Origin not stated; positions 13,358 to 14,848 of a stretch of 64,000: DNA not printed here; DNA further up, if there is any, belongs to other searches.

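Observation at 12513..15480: GDP-sugar 4,6-dehydratase, C-methyltransferase and NUDIX cassette with atypical composition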

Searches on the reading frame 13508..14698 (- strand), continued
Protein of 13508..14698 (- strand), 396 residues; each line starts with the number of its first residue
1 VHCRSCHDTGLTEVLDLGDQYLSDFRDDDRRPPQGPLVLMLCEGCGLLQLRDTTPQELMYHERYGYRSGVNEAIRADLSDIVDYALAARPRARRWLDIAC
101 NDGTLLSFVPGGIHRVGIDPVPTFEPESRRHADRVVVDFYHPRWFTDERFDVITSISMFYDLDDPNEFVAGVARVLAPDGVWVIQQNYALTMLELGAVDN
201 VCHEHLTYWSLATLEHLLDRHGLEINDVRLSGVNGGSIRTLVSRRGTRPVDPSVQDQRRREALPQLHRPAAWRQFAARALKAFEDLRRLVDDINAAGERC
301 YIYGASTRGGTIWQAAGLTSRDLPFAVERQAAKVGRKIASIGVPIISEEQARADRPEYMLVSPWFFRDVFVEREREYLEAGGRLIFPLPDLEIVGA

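Call 80: search_protein_families(library=pfam, proteins=[L001:13413-15233:+, L003:13280-14698:+, L006:12417-15245:+, L007:13214-14254:+, L011:12509-14227:+, L011:14258-15853:+, L014:13423-14919:+, L020:8981-9925:+, L020:9925-10815:+, L005:12284-13078:-], max_evalue=0.00001)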
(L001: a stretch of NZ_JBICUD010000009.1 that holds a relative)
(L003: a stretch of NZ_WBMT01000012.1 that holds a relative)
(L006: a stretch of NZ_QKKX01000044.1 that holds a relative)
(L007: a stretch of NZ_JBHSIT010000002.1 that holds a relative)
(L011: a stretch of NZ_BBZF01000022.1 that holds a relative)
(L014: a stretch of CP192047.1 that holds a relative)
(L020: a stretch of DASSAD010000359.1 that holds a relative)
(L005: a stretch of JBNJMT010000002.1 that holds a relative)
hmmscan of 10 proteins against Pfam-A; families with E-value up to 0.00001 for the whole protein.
L001:13413-15233:+ (606 aa): 2 families
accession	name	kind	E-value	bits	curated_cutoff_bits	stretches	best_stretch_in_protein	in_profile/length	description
PF02129.25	Peptidase_S15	-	4.6e-55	187.6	23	1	67-331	2-261/262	X-Pro dipeptidyl-peptidase (S15 family)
PF08530.16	PepX_C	-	2.2e-12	47.8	22.5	1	370-558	6-200/217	X-Pro dipeptidyl-peptidase C-terminal non-catalytic domain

L003:13280-14698:+ (472 aa): 0 families

L006:12417-15245:+ (942 aa): 1 family
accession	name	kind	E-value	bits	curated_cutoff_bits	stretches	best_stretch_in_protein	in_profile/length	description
PF00246.29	Peptidase_M14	-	3.4e-15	56.8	21.6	1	84-234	4-141/286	Zinc carboxypeptidase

L007:13214-14254:+ (346 aa): 2 families
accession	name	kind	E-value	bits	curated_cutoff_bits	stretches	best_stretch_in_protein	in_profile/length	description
PF00589.27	Phage_integrase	-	1.4e-25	90.5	27.1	1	160-324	3-169/172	Phage integrase family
PF02899.23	Phage_int_SAM_1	-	4.4e-11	43.3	22.3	1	62-135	10-83/83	Phage integrase, N-terminal SAM-like domain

L011:12509-14227:+ (572 aa): 13 families
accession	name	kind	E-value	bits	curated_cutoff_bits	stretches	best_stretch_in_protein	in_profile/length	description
PF00515.34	TPR_1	-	3.4e-28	96.7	27.8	0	384-416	1-33/34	Tetratricopeptide repeat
PF07719.23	TPR_2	-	5.2e-28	95.2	27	0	384-417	1-34/34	Tetratricopeptide repeat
PF13431.12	TPR_17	-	1.6e-21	75.2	24.4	0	374-405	3-34/34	Tetratricopeptide repeat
PF13371.12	TPR_9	-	6.1e-19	68.2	35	1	358-422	3-67/73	Tetratricopeptide repeat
PF13181.12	TPR_8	-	4.7e-16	57.9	25.7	0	385-416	2-33/34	Tetratricopeptide repeat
PF13428.12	TPR_14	-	1.1e-15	57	23.5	0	384-426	1-43/44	Tetratricopeptide repeat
PF13424.12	TPR_12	-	1.5e-14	54.4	30.1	0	487-547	4-66/77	Tetratricopeptide repeat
PF13414.12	TPR_11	-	4e-14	52.5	26.8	0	362-396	6-40/42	TPR repeat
PF14559.12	TPR_19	-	1.1e-12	48.5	25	1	396-453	3-60/68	Tetratricopeptide repeat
PF13432.12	TPR_16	-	5.1e-11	43.2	32.7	0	457-518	2-63/65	Tetratricopeptide repeat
PF13374.12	TPR_10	-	2.3e-06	27.9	27.5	0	452-480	2-30/42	Tetratricopeptide repeat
PF13174.12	TPR_6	-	3.2e-06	27.9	26.3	0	385-415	1-31/33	Tetratricopeptide repeat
PF12569.14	NatA_aux_su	-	8.9e-06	25.4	33.3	0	363-414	205-256/515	N-terminal acetyltransferase A, auxiliary subunit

L011:14258-15853:+ (531 aa): 0 families

L014:13423-14919:+ (498 aa): 3 families
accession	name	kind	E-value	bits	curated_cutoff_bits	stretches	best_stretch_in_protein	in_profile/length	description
PF08281.18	Sigma70_r4_2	-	1.8e-14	53.5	25.7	1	312-363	3-54/54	Sigma-70, region 4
PF04542.20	Sigma70_r2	-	6.1e-11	42.4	24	1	217-277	4-68/71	Sigma-70 region 2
PF04545.22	Sigma70_r4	-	9.4e-08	31.9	24.1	1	316-363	1-48/50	Sigma-70, region 4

L020:8981-9925:+ (314 aa): 2 families
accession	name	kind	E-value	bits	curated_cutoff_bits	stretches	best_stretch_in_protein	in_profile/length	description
PF00528.27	BPD_transp_1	-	1.3e-40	139.5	26.4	1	113-313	1-183/184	Binding-protein-dependent transport system inner membrane component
PF19300.4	BPD_transp_1_N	-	4.9e-17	62.6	23.8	1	1-101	1-113/114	Binding-prot-dependent transport system membrane comp, N-term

L020:9925-10815:+ (296 aa): 2 families
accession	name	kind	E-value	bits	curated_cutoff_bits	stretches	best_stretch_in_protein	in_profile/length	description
PF00528.27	BPD_transp_1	-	6.6e-28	98.1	26.4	1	110-295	1-184/184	Binding-protein-dependent transport system inner membrane component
PF12911.12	OppC_N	-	3.4e-10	40.1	23.9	1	23-69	7-53/53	N-terminal TM domain of oligopeptide transport permease C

L005:12284-13078:- (264 aa): 13 families
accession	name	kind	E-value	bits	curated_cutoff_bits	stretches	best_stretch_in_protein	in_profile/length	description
PF05175.20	MTS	-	3.3e-19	69.6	23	1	104-221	31-140/170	Methyltransferase small domain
PF06325.19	PrmA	-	1.9e-14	54.3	22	1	102-174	159-231/296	Ribosomal protein L11 methyltransferase (PrmA)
PF13649.12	Methyltransf_25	-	6.8e-13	49.6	27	1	108-190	1-85/97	Methyltransferase domain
PF13847.12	Methyltransf_31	-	1.7e-12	47.7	27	1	104-219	3-109/145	Methyltransferase domain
PF03602.21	Cons_hypoth95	-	2.1e-10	41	24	1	103-181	40-125/182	Conserved hypothetical protein 95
PF13489.12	Methyltransf_23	-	2.8e-10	40.6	27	1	100-219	18-116/164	Methyltransferase domain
PF08241.18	Methyltransf_11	-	4.4e-10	40.5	21.2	1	109-218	1-94/95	Methyltransferase domain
PF08242.18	Methyltransf_12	-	6.3e-09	36.9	30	1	109-216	1-97/98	Methyltransferase domain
PF02475.24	TRM5-TYW2_MTfase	-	6.9e-08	33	28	1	98-174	30-109/164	TRM5/TYW2 methyltransferase domain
PF02353.26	CMAS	-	8.8e-08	32.2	27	1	101-219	59-164/273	Mycolic acid cyclopropane synthetase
PF01170.24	UPF0020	-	9.1e-07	29.2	22.3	1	123-232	73-177/197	RMKL-like, methyltransferase domain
PF09445.16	Methyltransf_15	-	1.5e-06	28.3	22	1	107-175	3-77/165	RNA cap guanine-N2 methyltransferase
PF12847.13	Methyltransf_18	-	8.7e-06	26.3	27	0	97-174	7-87/151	Methyltransferase domain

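Call 81: find_encoding_contigs(protein=P0036, flank=8000, max_places=2)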
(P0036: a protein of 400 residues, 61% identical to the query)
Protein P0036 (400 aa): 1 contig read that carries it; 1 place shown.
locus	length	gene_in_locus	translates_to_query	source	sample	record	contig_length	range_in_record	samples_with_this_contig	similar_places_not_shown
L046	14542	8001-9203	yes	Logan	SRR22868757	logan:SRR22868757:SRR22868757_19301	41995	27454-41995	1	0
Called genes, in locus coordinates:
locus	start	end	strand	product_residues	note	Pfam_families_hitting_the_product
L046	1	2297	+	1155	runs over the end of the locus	-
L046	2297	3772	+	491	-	-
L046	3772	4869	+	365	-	-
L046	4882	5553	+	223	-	-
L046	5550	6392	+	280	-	-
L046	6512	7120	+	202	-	-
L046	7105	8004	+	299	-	PF01073:3Beta_HSD (faint), PF01370:Epimerase, PF04321:RmlD_sub_bind, PF16363:GDP_Man_Dehyd, PF02719:Polysacc_synt_2 (weak)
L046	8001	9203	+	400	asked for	PF08421:Methyltransf_13, PF13489:Methyltransf_23, PF08241:Methyltransf_11 (weak), PF08242:Methyltransf_12 (weak), PF08484:Methyltransf_14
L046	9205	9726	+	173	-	-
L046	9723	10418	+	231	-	-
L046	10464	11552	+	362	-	PF13692:Glyco_trans_1_4, PF13524:Glyco_trans_1_2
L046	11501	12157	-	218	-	PF02467:Whib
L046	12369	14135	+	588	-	PF15892:BNR_4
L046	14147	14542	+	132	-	?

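Call 82: find_encoding_contigs(protein=P0032, flank=8000, max_places=2)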
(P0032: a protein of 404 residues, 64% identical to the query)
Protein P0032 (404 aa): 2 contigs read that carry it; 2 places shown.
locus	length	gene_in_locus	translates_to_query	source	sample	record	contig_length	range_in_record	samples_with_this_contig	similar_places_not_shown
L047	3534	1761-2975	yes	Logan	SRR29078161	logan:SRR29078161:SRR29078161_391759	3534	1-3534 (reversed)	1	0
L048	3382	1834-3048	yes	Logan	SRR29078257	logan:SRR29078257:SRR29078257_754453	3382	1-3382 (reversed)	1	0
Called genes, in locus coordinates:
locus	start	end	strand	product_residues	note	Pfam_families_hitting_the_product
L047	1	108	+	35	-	?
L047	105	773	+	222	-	-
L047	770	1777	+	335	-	PF01370:Epimerase, PF04321:RmlD_sub_bind (weak), PF16363:GDP_Man_Dehyd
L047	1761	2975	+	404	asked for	PF08421:Methyltransf_13, PF13489:Methyltransf_23, PF08242:Methyltransf_12 (weak), PF08484:Methyltransf_14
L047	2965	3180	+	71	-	-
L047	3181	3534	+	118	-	?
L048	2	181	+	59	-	?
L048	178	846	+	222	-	-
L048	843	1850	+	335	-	PF01370:Epimerase, PF04321:RmlD_sub_bind (weak), PF16363:GDP_Man_Dehyd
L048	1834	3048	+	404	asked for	PF08421:Methyltransf_13, PF13489:Methyltransf_23, PF08242:Methyltransf_12 (weak), PF08484:Methyltransf_14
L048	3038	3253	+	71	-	-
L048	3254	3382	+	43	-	?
